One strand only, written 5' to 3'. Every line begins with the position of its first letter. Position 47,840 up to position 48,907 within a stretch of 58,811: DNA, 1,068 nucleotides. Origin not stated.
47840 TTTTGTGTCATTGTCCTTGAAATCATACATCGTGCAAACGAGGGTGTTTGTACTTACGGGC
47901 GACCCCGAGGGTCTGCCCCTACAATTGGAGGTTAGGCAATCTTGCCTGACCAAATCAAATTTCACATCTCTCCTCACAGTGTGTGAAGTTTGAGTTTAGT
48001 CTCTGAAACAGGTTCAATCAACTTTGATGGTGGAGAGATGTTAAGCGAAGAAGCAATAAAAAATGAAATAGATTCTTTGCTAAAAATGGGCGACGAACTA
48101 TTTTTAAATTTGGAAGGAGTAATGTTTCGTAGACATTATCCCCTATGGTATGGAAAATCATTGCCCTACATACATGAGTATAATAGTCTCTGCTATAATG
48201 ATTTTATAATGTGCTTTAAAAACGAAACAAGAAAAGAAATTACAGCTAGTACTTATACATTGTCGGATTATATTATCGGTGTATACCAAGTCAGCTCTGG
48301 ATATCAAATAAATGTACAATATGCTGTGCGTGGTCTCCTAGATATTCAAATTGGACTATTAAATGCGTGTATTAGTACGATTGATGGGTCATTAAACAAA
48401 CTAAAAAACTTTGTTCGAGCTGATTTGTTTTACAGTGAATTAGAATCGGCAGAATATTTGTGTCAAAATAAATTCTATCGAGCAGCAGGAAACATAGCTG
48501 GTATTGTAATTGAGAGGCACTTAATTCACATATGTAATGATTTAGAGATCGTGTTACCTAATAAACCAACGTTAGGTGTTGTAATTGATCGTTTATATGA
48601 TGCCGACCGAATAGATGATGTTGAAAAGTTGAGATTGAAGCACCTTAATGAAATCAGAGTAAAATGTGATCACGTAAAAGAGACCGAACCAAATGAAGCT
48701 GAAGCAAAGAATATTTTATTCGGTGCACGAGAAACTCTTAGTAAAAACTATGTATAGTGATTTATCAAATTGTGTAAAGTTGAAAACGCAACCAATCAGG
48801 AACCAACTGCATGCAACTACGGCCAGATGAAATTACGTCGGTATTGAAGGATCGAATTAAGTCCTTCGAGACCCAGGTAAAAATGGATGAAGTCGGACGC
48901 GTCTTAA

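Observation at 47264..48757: Candidate two-gene module: small membrane protein plus HEPN-like (Rx4H) protein, adjacent to MNT-HEPN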

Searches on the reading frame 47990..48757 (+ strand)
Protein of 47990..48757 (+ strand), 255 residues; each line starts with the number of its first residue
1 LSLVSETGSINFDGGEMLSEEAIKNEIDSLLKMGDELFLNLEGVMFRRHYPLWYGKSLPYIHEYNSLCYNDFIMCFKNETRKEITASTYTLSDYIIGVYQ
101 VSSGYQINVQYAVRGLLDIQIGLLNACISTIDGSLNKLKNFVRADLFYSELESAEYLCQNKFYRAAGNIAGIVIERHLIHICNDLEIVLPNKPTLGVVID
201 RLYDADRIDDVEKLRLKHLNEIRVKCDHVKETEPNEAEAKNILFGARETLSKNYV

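Call 6: search_protein_families(library=pfam, proteins=[window:47990-48757:+], max_evalue=1)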
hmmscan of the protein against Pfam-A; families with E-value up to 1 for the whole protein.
window:47990-48757:+ (255 aa): 2 families
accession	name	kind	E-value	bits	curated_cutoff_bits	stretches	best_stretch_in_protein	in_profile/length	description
PF18088.7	Glyco_H_20C_C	-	0.048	13.9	27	1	177-232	71-126/194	Glycoside Hydrolase 20C C-terminal domain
PF16404.10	BT_2262-like_C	-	0.17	12.5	29.6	1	83-141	38-98/125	BT_2262-like, C-terminal domain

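Call 7: search_protein_families(library=padloc, proteins=[window:47990-48757:+], max_evalue=1)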
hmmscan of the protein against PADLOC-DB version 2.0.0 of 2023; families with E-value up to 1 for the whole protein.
window:47990-48757:+ (255 aa): 0 families

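Call 8: search_protein_families(library=ncbifam, proteins=[window:47990-48757:+], max_evalue=1)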
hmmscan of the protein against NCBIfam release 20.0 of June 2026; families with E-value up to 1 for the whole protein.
window:47990-48757:+ (255 aa): 0 families

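Call 9: search_protein_families(library=phrogs, proteins=[window:47990-48757:+], max_evalue=1)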
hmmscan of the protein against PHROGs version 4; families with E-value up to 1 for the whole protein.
window:47990-48757:+ (255 aa): 2 families
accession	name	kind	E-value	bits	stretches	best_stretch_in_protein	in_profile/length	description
phrog_2039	-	unknown function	0.016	15.4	1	135-254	175-298/312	-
phrog_21807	-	unknown function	0.21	12.5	1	74-113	31-70/158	-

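Call 10: search_solved_structures(query=window:47990-48757:+, max_evalue=10, show_alignments=2)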
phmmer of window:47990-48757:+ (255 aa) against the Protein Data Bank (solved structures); distinct sequences matched with E-value up to 10: 1.
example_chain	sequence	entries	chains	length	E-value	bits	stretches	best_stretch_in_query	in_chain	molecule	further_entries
9o7t_A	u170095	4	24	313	0.51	13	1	29-82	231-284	Cmp-binding-factor 1 | YhaM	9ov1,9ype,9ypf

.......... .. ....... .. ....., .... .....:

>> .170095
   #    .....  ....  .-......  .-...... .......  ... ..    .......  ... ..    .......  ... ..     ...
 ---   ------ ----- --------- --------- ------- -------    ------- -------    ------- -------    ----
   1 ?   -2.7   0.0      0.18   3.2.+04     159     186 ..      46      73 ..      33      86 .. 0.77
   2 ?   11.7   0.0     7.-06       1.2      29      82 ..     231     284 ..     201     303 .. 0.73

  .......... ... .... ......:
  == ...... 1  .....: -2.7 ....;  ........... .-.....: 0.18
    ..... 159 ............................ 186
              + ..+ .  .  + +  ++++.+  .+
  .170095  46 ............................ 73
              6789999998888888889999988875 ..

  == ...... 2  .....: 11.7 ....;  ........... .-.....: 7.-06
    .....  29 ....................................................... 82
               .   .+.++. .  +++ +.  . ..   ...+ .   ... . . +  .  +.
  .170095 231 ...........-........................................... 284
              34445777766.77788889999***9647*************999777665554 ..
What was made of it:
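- Tried and rejected: Pfam, PADLOC, NCBIfam, PHROGs and PDB sequences gave nothing significant for either protein (calls 6-10).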

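Call 11: find_homologous_proteins(query=window:47990-48757:+, max_evalue=0.01)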
Query window:47990-48757:+ (255 aa): 2 proteins with E <= 0.01 among 490 candidates.
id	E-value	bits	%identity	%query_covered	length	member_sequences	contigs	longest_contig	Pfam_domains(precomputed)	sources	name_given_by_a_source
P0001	9.3e-167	571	100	100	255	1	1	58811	-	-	-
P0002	4.0e-22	97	32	86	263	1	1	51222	-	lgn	-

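Call 13: find_encoding_contigs(protein=P0002, flank=10000)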
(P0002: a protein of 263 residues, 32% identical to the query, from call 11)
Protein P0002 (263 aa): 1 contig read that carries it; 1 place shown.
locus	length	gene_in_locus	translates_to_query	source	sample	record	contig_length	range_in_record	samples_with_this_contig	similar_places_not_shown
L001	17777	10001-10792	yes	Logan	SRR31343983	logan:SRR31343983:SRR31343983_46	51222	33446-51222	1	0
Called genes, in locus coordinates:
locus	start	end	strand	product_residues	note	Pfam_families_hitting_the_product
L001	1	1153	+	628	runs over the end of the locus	PF13175:AAA_15, PF13476:AAA_23, PF13304:AAA_21, PF13175:AAA_15 (weak)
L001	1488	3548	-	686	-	-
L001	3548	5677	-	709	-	PF20155:TMP_3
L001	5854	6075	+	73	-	-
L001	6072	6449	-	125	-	-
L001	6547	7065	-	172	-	PF04586:Peptidase_S78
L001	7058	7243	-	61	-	-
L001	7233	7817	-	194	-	-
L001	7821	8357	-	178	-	-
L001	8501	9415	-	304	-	-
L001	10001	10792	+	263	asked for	-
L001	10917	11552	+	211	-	-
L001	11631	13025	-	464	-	PF13481:AAA_25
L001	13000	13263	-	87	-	-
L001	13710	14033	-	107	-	-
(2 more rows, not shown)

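Call 25: search_protein_representatives(protein=window:48038-48757:+)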
Query: 239 residues. Proteins with E-value up to 0.001 (for the whole library): 786; up to 1e-10: 429; up to 1e-30: 2. The best 150 are listed.
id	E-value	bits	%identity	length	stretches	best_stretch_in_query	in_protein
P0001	2.1e-156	534.6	100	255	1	1-239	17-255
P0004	2.9e-31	125.1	32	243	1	5-234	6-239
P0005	4.4e-30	121.3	38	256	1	29-233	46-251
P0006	5.5e-30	121.0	36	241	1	28-231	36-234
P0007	8.4e-29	117.1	35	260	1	28-232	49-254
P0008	8.7e-29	117.0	34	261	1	26-233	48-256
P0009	5.9e-28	114.3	43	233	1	29-182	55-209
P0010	6.2e-28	114.2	32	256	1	31-237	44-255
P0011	1.0e-27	113.5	34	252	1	31-234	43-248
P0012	1.3e-27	113.2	35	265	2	30-232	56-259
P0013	1.4e-27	113.1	35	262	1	26-232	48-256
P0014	1.5e-27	113.0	36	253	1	30-231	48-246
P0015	6.6e-27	110.9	34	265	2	19-233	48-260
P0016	8.5e-27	110.5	32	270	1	31-236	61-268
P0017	1.6e-26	109.6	34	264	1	28-234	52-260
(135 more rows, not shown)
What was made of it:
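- The 150 listed hits are nearly all full-length matches to proteins of about 250 aa (call 25).
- Tried and rejected: This was misleading for the HEPN-like protein: the exhaustive scan found 786 (call 25).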

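Call 27: search_protein_families(library=pfam, alignment_id=A1, max_evalue=0.01)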
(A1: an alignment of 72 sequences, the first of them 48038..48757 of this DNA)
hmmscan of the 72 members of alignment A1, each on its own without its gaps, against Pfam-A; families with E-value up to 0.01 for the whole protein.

A. member 1, window:48038-48757:+ (239 aa): 0 families

B. families by the number of members that match (of 72 scanned): 10 families
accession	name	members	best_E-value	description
PF05168.19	HEPN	27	2.7e-07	HEPN domain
PF13643.11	DUF4145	22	7.6e-06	Domain of unknown function (DUF4145)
PF18735.6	HEPN_RiboL-PSP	4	9.9e-05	RiboL-PSP-HEPN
PF18731.6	HEPN_Swt1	2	0.0031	Swt1-like HEPN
PF17792.6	ThiD2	1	0.00051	ThiD2 family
PF22724.1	NCAB1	1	0.0011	NACHT C-terminal Alpha/Beta 1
PF18550.6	NitrOD2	1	0.0012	Nitrososphaera output domain 2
PF04108.17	ATG17_like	1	0.0034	Autophagy protein ATG17-like domain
PF12631.12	MnmE_helical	1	0.0063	MnmE helical domain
PF14733.11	ACDC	1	0.01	AP2-coincident C-terminal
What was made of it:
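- On HEPN superfamily: Among family members, 27 of 72 hit PF05168 (best 2.7e-7) and 22 of 72 hit PF13643 (best 7.6e-6) (call 27).
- On PrrC/RloC: No P-loop or ABC hit in Pfam for the window protein or for family members (calls 6, 27).
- Closest known: DUF4145-like HEPN proteins. Different: The roughly 140-aa N-terminal domain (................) matches no Pfam N-terminal domain, including the AbiJ-NTD models (call 27).
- HEPN link through members: Pfam HEPN in 27 of 72 (best 2.7e-7), DUF4145 in 22 of 72 (best 7.6e-6), RiboL-PSP-HEPN in 4 of 72 (call 27).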

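Call 28: search_solved_structures(query=A1, max_evalue=10, show_alignments=3)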
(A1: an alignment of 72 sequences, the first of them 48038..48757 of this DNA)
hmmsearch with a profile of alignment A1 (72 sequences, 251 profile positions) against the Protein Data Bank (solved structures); distinct sequences matched with E-value up to 10: 2.
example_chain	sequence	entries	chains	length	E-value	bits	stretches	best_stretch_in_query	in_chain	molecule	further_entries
9kns_A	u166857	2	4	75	0.087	15.4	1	24-62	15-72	Protein Hook homolog 3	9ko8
8qat_A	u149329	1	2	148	0.34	13.5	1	28-63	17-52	Protein Hook homolog 3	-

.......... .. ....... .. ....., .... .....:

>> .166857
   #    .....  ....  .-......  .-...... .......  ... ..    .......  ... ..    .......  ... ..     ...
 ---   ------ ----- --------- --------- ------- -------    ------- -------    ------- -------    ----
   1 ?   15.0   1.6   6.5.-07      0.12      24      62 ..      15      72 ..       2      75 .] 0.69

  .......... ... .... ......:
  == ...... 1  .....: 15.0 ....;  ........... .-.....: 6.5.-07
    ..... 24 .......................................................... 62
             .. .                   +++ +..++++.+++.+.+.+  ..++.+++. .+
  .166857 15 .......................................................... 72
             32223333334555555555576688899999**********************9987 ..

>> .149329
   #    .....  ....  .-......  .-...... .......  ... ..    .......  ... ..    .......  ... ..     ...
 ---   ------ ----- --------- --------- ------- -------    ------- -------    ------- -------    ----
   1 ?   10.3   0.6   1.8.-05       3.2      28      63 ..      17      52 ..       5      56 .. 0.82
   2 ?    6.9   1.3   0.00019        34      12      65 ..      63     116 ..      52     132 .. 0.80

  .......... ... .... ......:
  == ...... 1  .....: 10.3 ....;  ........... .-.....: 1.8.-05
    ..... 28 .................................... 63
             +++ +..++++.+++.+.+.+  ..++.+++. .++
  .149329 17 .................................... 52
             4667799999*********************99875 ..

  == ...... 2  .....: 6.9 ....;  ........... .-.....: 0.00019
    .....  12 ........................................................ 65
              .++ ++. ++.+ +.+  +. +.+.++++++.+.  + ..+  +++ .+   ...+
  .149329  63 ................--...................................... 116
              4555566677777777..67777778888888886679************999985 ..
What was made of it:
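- Tried and rejected: Only spurious coiled-coil hits (call 28).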

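Call 32: find_related_loci(query=A2, collection=genome_contigs, flank=4000)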
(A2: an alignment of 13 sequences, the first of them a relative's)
Query A2 (271 aa) in genome_contigs; peptide patterns used: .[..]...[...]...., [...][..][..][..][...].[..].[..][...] (x = any residue, [..] = any of these).
600 stretches matched a pattern (row limit reached: there are more); 231 encode a relative of the query (tblastn E <= 1e-3); the best 80 are kept; 80 distinct loci.
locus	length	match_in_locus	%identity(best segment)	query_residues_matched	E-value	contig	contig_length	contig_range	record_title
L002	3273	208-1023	91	1-271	8e-178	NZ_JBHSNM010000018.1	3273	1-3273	Lysobacter yangpyeongensis strain KACC 11407 spades_K_17_127_18, whole genome shotgun sequence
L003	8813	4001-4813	80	1-271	2e-147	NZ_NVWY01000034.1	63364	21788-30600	MAG: Alcanivorax sp. isolate NORP25 Contig_source1382A_23435, whole genome shotgun sequence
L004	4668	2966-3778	79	1-271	8e-150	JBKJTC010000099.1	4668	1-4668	MAG: Lysobacteraceae bacterium isolate ant_bin.603 k117_168064, whole genome shotgun sequence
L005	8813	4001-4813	77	1-271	6e-143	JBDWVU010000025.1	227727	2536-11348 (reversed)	MAG: Alloalcanivorax sp. isolate CI.40.F.D2_503_60 CI_40_F_D2_503_60_000000000025, whole genome shotgun sequence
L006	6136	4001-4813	76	1-271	3e-139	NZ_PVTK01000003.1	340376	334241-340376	Vreelandella songnenensis strain CGMCC 1.12152 Ga0171609_103, whole genome shotgun sequence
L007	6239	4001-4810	66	1-271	6e-120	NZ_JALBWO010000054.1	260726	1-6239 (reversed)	Rhodanobacter ginsengiterrae strain DCY112 assembly_54, whole genome shotgun sequence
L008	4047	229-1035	63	1-271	2e-107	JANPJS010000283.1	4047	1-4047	MAG: Abditibacteriaceae bacterium isolate VAR_61_metabat_366 VAR_61_k141_2736971, whole genome shotgun sequence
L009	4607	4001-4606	78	1-202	5e-106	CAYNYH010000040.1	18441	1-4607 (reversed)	MAG TPA_asm: uncultured Gallionella sp. isolate binchicken_co134_1040 genome assembly, contig: NODE_6414_length_18441_co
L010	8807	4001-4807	61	1-271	1e-105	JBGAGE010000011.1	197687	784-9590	MAG: Steroidobacteraceae bacterium isolate MAG_MBR_H125.20 MBRH125-20_opera_contig_453, whole genome shotgun sequence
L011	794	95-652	83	86-271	6e-116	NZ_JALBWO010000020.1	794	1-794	Rhodanobacter ginsengiterrae strain DCY112 assembly_20, whole genome shotgun sequence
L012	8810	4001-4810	60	1-271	1e-110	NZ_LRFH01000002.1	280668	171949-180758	Guyparkeria sp. WRN-7 contig_10, whole genome shotgun sequence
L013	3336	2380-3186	62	1-271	1e-105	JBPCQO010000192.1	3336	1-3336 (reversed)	MAG: Gemmatimonadaceae bacterium isolate TH_ant_mag_210 k127_1188836, whole genome shotgun sequence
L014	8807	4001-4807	59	1-271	7e-103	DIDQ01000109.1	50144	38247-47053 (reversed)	MAG TPA_asm: Anaerolineales bacterium UBA5796 UBA5796_contig_393, whole genome shotgun sequence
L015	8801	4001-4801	58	1-271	5e-102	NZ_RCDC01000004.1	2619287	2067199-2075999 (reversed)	Stenotrophomonas rhizophila strain USBA GBX 843 Ga0105846_101, whole genome shotgun sequence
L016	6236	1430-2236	59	1-271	3e-101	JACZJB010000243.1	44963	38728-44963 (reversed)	MAG: Anaerolineales bacterium isolate MAG8 chloroflexi_2_contig_1362779, whole genome shotgun sequence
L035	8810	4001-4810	54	1-271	1e-93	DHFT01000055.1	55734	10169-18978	MAG TPA_asm: Elusimicrobia bacterium UBA4817 UBA4817_contig_349, whole genome shotgun sequence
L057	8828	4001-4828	56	1-271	3e-91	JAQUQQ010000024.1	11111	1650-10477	MAG: Candidatus Moraniibacteriota bacterium isolate STD1_53 NODE_16330_length_11111_cov_19.033594_Sandtown_D1, whole gen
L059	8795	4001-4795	52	4-271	1e-90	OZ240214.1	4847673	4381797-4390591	MAG: Dehalococcoidia bacterium isolate 15407ad4-12be-4b8a-b00d-040aaa6d19d6 genome assembly, chromosome: 1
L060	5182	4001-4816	53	1-271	2e-90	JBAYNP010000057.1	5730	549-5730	MAG: Patescibacteria group bacterium isolate SO_2016_LW1_68 scaffold22403_LW64-88_2016, whole genome shotgun sequence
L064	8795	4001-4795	55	4-271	1e-89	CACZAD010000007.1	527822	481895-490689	MAG: Fibrobacter succinogenes isolate RUG12439 genome assembly, contig: RUG12439_asm_7, whole genome shotgun sequence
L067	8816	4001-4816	53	1-271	4e-89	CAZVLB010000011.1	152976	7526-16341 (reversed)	MAG TPA_asm: uncultured Ignavibacteria bacterium isolate SRP141376_co2_208 genome assembly, contig: NODE_216_length_1529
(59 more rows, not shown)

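Call 35: predict_structure(alignment_id=A1)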
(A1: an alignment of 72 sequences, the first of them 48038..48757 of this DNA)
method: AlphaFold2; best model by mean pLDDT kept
length: 239 residues; sequences in the alignment: 72
mean_pLDDT: 95.3   pTM: 0.75
mean pLDDT of the five models: 95.3, 94.7, 94.4, 94.2, 93.8
residues with pLDDT >= 90: 212; 70-90: 26; 50-70: 1; < 50: 0
segments of 3 or more residues with pLDDT < 50: none
pLDDT, mean of each block of 10 residues (from residue 1): 90 98 94 98 97 98 95 96 84 95 98 92 91 98 98 98 96 98 98 98 97 91 98 92
secondary structure, 60 per line:
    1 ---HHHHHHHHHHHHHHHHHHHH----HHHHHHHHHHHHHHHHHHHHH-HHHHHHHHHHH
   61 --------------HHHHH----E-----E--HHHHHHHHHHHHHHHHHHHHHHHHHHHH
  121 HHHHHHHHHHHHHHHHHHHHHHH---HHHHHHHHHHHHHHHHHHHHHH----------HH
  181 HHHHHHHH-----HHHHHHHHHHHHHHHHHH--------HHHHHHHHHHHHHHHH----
elements in order: H4-23 H28-48 H50-60 H75-79 H93-143 H147-168 H179-188 H194-211 H220-235
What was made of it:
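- On HEPN superfamily: The AF2 model has pLDDT 95.3 (call 35).
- Structure: AF2 pLDDT 95.3 (call 35). The AF2 model is confident (call 35).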

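Call 39: fold_search(model_id=the predicted structure, library=pdb)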
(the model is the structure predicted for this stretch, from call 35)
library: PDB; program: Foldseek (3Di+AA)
matches with E <= 10: 144; with E <= 0.001: 0
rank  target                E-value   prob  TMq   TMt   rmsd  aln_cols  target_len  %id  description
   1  2hsb                  1.4e-01  1.00  0.37  0.64   3.2       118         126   14  Crystal structure of a hepn domain containing protein (af_0298) from archaeoglobus fulgidus at 1.95 A resolution (released 2006-08-15)
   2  1o3u                  1.5e-01  1.00  0.36  0.66   4.8       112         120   15  Crystal structure of an hepn domain protein (tm0613) from thermotoga maritima at 1.75 A resolution (released 2003-04-22)
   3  5yep_C                3.5e-01  1.00  0.36  0.59   4.1       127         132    9  Crystal structure of SO_3166-SO_3165 from Shewanella oneidensis (released 2018-03-28)
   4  9bj7_G                5.9e-01  0.96  0.31  0.43  10.2       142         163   15  Crystal structure of the N-terminal truncated AbiV (residues 24-201) (released 2025-08-13)
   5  6m6u_H                7.2e-01  0.98  0.35  0.58   4.2       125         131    9  Crystal structure the toxin-antitoxin MntA-HpeT mutant-D39ED41E (released 2020-09-30)
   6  5yep_B                7.2e-01  0.97  0.35  0.56   4.2       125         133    9  Crystal structure of SO_3166-SO_3165 from Shewanella oneidensis (released 2018-03-28)
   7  9bj7_E                7.2e-01  0.92  0.29  0.40  10.2       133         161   15  Crystal structure of the N-terminal truncated AbiV (residues 24-201) (released 2025-08-13)
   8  2q00_A                9.1e-01  0.69  0.27  0.47   6.0       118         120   20  Crystal structure of the P95883_SULSO protein from Sulfolobus solfataricus. NESG target SsR10. (released 2007-05-29)
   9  9bj5_D                1.0e+00  0.95  0.32  0.49   9.4       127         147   16  Crystal structure of the HEPN family member AbiV (P212121 space group) (released 2025-08-13)
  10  9bj7_B                1.0e+00  0.92  0.31  0.47   9.7       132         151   15  Crystal structure of the N-terminal truncated AbiV (residues 24-201) (released 2025-08-13)
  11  8jbc_B                1.0e+00  0.28  0.31  0.18  17.9       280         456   15  Crystal Structure of the Csm6 K137A mutant from Thermus thermophilus HB8 in its apo form (released 2023-12-13)
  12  5fsh_A                1.0e+00  0.21  0.27  0.16  18.8       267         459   14  Crystal structure of Thermus thermophilus Csm6 (released 2016-01-27)
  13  1dcn_D                1.1e+00  0.06  0.14  0.09  19.2       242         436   13  INACTIVE MUTANT H162N OF DELTA 2 CRYSTALLIN WITH BOUND ARGININOSUCCINATE (released 1999-04-27)
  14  1wol                  1.1e+00  0.96  0.34  0.62   4.3       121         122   16  Crystal Structure of ST0689, an archaeal HEPN homologue (released 2005-11-22)
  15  7bxo_H                1.2e+00  0.93  0.34  0.57   4.4       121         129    8  Crystal structure of the toxin-antitoxin with AMP-PNP (released 2020-09-30)
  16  9bj7_H                1.3e+00  0.90  0.32  0.47   9.8       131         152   13  Crystal structure of the N-terminal truncated AbiV (residues 24-201) (released 2025-08-13)
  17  9bj7_J                1.3e+00  0.95  0.34  0.51   9.2       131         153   16  Crystal structure of the N-terminal truncated AbiV (residues 24-201) (released 2025-08-13)
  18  9bj7_N                1.3e+00  0.93  0.33  0.49   9.6       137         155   14  Crystal structure of the N-terminal truncated AbiV (residues 24-201) (released 2025-08-13)
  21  9bj7_M                1.4e+00  0.80  0.27  0.36  10.3       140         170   16  Crystal structure of the N-terminal truncated AbiV (residues 24-201) (released 2025-08-13)
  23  9bj7_C                1.4e+00  0.75  0.27  0.37  10.8       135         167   16  Crystal structure of the N-terminal truncated AbiV (residues 24-201) (released 2025-08-13)
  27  9bj7_A                1.7e+00  0.77  0.30  0.41  10.5       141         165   16  Crystal structure of the N-terminal truncated AbiV (residues 24-201) (released 2025-08-13)
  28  9bj7_L                1.7e+00  0.87  0.33  0.48   9.7       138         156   14  Crystal structure of the N-terminal truncated AbiV (residues 24-201) (released 2025-08-13)
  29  9bj7_F                1.7e+00  0.84  0.32  0.47   9.6       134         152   13  Crystal structure of the N-terminal truncated AbiV (residues 24-201) (released 2025-08-13)
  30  9bj7_K                1.7e+00  0.69  0.27  0.35  11.2       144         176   14  Crystal structure of the N-terminal truncated AbiV (residues 24-201) (released 2025-08-13)
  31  9bj7_W                1.7e+00  0.63  0.27  0.35  10.4       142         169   15  Crystal structure of the N-terminal truncated AbiV (residues 24-201) (released 2025-08-13)
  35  9bj7_X                1.9e+00  0.87  0.33  0.51   9.0       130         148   15  Crystal structure of the N-terminal truncated AbiV (residues 24-201) (released 2025-08-13)
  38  9bj7_I                2.1e+00  0.69  0.28  0.38  10.0       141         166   14  Crystal structure of the N-terminal truncated AbiV (residues 24-201) (released 2025-08-13)
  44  9bj7_V                2.4e+00  0.82  0.33  0.50   9.4       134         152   13  Crystal structure of the N-terminal truncated AbiV (residues 24-201) (released 2025-08-13)
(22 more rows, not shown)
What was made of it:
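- Closest known: MNT-HEPN. Same: HepT structures are among the fold hits (call 39).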
